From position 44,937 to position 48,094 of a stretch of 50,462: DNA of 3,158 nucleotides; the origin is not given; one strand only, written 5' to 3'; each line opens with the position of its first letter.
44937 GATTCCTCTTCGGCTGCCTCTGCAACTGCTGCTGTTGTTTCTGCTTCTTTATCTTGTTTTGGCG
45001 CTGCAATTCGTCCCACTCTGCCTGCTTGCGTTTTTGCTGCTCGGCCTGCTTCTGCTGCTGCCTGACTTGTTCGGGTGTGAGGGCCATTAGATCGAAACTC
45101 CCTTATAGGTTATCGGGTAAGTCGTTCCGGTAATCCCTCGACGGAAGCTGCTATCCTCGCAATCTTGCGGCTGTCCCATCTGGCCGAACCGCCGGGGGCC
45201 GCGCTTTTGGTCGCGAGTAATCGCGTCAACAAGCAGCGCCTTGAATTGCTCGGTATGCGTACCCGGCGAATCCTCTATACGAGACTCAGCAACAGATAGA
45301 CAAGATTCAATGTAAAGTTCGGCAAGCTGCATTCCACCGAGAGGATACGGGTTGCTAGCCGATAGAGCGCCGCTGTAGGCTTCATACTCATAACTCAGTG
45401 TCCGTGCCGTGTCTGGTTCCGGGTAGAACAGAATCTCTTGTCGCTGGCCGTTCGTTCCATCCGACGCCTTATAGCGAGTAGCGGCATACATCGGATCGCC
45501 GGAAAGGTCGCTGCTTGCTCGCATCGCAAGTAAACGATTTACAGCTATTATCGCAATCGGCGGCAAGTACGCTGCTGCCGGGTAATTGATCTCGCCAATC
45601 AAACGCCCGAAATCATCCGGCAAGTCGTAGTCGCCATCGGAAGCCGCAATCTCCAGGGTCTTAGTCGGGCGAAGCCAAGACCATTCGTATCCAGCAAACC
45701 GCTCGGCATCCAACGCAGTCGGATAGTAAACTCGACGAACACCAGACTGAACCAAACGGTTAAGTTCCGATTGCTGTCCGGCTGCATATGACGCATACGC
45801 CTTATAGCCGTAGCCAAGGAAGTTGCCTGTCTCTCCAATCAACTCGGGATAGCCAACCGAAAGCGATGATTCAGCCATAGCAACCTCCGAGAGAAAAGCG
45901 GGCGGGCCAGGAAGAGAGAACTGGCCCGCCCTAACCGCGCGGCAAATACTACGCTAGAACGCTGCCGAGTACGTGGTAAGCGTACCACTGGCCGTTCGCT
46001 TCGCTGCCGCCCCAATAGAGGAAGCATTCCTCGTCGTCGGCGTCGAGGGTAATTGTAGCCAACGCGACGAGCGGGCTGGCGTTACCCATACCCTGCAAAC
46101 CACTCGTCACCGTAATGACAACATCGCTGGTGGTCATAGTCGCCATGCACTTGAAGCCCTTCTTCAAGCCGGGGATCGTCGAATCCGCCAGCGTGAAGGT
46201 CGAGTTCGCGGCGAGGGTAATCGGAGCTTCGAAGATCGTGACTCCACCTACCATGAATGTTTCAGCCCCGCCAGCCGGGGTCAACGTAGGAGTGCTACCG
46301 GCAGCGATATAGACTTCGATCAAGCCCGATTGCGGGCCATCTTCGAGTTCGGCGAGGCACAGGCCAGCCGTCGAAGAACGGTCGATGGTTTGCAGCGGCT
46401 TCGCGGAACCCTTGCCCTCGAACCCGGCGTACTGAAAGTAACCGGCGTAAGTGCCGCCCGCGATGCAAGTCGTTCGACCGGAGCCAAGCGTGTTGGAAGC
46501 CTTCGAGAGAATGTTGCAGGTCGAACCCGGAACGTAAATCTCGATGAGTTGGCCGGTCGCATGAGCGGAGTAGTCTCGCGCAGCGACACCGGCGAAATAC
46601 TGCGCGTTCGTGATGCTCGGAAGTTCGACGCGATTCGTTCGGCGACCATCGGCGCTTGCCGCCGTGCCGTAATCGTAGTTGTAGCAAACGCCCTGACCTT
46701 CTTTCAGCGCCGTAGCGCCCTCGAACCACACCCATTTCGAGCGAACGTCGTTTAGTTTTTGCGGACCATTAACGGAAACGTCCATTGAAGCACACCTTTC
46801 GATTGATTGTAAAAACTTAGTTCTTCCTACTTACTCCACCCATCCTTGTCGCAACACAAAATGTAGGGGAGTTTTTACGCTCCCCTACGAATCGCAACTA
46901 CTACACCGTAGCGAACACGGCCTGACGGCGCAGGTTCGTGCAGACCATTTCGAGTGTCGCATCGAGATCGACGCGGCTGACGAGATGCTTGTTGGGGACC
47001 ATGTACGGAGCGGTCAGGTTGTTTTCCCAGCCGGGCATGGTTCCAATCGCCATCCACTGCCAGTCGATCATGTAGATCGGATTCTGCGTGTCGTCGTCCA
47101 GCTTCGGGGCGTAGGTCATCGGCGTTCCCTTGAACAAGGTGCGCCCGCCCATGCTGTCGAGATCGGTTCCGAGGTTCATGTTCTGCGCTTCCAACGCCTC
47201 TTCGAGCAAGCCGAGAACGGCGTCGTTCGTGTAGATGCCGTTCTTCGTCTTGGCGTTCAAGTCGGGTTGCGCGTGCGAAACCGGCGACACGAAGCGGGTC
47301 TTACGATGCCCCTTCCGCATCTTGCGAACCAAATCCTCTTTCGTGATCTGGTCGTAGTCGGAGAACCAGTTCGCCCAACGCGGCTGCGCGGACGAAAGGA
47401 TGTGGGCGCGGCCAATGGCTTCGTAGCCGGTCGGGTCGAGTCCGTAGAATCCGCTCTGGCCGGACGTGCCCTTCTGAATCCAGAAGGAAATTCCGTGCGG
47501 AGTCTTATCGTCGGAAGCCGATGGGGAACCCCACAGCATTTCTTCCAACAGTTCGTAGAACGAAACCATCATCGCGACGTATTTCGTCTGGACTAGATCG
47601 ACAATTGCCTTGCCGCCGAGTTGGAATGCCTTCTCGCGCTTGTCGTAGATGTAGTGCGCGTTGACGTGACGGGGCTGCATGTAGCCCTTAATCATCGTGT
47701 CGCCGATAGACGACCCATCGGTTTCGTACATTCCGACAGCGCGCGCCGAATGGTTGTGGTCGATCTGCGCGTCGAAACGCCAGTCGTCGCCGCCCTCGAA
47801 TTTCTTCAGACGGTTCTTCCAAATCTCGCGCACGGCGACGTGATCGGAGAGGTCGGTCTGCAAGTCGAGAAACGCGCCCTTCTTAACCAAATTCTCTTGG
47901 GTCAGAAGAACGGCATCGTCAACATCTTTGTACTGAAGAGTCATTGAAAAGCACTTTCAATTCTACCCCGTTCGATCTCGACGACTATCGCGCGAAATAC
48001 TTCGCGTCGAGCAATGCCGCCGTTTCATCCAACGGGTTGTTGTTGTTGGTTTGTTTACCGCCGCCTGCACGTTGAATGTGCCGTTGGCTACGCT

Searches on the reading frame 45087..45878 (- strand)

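Call 50: search_protein_families(library=pfam, proteins=[window:45087-45878:-], max_evalue=0.01)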
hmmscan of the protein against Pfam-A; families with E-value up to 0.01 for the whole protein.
window:45087-45878:- (263 aa): 1 family
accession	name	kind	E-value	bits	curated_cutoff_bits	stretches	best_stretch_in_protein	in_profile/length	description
PF24175.2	SU10_adaptor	-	2e-09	38.6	27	1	39-228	23-190/194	SU10 adaptor protein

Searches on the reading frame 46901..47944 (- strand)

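Call 30: search_protein_families(library=phrogs, proteins=[window:46901-47944:-], max_evalue=0.001)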
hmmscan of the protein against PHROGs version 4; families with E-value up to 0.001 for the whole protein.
window:46901-47944:- (347 aa): 1 family
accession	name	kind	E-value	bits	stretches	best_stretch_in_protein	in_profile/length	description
phrog_9953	-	head and packaging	2.2e-08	34.9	1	102-345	100-327/329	major head protein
